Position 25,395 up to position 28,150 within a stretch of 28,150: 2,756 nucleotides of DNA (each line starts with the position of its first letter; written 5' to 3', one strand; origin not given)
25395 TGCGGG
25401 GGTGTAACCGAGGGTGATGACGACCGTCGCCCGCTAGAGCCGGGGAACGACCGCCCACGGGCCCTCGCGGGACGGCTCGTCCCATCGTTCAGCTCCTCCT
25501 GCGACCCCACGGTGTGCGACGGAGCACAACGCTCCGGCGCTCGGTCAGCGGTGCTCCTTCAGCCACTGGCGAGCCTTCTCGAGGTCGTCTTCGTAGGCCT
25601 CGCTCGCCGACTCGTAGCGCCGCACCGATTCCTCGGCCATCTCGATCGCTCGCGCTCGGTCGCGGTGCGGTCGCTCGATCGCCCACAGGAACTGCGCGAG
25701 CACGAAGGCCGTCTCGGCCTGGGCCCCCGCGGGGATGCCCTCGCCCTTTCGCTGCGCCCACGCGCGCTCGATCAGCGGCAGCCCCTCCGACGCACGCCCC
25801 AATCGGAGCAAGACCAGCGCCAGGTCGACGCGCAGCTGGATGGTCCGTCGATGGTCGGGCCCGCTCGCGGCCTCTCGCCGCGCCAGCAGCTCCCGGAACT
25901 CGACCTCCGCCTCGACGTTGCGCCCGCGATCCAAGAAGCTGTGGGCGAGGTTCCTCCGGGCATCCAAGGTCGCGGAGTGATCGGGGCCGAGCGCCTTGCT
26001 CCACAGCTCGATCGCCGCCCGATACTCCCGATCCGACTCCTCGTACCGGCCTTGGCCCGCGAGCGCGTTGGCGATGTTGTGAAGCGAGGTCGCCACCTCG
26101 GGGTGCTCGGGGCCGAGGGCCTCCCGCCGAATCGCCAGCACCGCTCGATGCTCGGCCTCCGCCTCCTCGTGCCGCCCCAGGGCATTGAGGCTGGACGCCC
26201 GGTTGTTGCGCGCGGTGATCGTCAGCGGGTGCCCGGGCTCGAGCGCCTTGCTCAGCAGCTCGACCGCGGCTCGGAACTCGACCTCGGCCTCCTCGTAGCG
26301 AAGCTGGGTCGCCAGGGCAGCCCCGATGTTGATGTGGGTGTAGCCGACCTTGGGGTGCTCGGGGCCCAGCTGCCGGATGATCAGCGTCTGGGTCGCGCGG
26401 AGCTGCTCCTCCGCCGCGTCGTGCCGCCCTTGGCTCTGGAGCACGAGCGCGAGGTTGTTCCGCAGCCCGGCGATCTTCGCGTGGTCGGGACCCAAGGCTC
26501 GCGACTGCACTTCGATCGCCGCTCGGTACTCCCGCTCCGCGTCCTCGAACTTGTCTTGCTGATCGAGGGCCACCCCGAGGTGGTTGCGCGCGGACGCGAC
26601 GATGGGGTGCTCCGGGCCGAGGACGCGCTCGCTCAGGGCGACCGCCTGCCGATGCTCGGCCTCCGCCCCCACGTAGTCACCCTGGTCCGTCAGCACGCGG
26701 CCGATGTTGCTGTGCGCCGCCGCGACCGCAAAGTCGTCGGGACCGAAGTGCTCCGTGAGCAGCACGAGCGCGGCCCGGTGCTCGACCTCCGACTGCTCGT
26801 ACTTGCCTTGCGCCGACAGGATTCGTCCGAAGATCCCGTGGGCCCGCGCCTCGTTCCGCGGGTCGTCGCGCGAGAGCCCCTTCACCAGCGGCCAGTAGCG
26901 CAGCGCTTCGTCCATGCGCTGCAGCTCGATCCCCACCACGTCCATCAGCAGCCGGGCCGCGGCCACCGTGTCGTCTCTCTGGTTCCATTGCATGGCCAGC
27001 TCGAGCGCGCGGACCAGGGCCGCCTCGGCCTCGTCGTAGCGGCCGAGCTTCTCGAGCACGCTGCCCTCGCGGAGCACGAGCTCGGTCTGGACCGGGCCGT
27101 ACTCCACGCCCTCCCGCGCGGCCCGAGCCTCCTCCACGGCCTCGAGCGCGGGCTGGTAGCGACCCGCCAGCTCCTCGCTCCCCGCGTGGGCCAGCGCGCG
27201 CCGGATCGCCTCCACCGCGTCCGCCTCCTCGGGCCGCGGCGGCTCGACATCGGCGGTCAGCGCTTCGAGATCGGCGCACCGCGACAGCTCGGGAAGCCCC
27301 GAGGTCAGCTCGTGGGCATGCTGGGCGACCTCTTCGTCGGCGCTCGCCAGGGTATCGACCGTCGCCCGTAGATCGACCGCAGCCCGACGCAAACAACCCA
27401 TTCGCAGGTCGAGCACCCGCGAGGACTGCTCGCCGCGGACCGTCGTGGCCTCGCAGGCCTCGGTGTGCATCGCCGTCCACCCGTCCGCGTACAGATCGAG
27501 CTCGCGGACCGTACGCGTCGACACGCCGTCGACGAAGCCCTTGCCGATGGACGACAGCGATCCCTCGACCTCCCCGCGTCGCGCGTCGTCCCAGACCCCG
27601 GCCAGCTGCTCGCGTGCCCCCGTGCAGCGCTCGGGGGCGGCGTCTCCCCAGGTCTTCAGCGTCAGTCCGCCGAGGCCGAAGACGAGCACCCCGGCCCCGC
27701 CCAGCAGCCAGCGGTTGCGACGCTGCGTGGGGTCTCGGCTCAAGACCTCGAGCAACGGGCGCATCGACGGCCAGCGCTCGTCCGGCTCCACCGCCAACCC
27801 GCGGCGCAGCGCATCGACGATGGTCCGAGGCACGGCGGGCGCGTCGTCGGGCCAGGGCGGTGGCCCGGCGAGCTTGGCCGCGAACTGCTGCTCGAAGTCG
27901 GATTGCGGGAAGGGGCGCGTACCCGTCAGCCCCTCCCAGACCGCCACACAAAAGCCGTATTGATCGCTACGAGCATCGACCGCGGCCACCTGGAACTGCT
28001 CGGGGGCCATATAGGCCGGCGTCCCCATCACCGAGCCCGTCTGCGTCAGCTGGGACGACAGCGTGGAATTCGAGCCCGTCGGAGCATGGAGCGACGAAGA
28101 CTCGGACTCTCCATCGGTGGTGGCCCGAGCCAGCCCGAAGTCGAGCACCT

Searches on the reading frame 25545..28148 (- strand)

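Call 9: search_protein_families(library=ncbifam, proteins=[window:25545-28148:-], max_evalue=0.01)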
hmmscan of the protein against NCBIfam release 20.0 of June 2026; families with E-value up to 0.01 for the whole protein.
window:25545-28148:- (867 aa): 15 families
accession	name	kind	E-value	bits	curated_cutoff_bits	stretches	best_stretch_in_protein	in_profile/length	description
NF040586.1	FxSxx_TPR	equivalog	1.9e-57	195.4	300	2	441-691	521-774/830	FxSxx-COOH system tetratricopeptide repeat protein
NF052427.1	StpK7MSMEG_1200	equivalog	9.8e-21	73.8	900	1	31-133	160-262/601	serine/threonine protein kinase StpK7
NF033483.0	PknB_PASTA_kin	equivalog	5.9e-12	45.4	450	1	31-136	159-265/563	Stk1 family PASTA domain-containing Ser/Thr kinase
NF009651.0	PRK13184.1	equivalog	6.4e-10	37.6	839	1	2-136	155-287/932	serine/threonine-protein kinase PknD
NF047741.1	antiphage_MADS6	equivalog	7.6e-10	37.9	460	1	43-138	365-459/612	methylation-associated defense system protein kinase MAD6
TIGR03903.1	TOMM_kin_cyc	equivalog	6.1e-09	34.3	705.75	1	26-78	135-187/1267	TOMM system kinase/cyclase fusion protein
TIGR02521.1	type_IV_pilW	equivalog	2.5e-08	33.7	154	1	518-631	31-128/234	type IV pilus biogenesis/stability protein PilW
NF041399.1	XopAD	subfamily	3.4e-07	27.9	2000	1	441-720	546-823/2133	XopAD/skwp family type III secretion system effector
NF053520.1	HK_Porph_FimS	equivalog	2.6e-06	26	600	1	522-719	48-237/618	sensor histidine kinase FimS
NF040959.1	MamA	equivalog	4.8e-06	26.2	200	1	498-586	120-199/204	magnetosome protein MamA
TIGR02795.1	tol_pal_ybgF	equivalog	2.6e-05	24.8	90.1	0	512-584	33-100/119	tol-pal system protein YbgF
NF052415.1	T3SS_chap_SctY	equivalog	8.5e-05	23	70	0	316-383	43-105/106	type III secretion apparatus assembly chaperone SctY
NF033920.0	C39_PA2778_fam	equivalog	0.00016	21.1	150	0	527-586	199-250/255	PA2778 family cysteine peptidase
NF033762.1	social_mot_Tgl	equivalog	0.0002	20.8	225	0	628-713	50-127/252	social motility TPR repeat lipoprotein Tgl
NF047371.1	FlcA_CTERM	equivalog_domain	0.0061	15.1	300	0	407-547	365-468/646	periplasmic flagellar collar protein FlcA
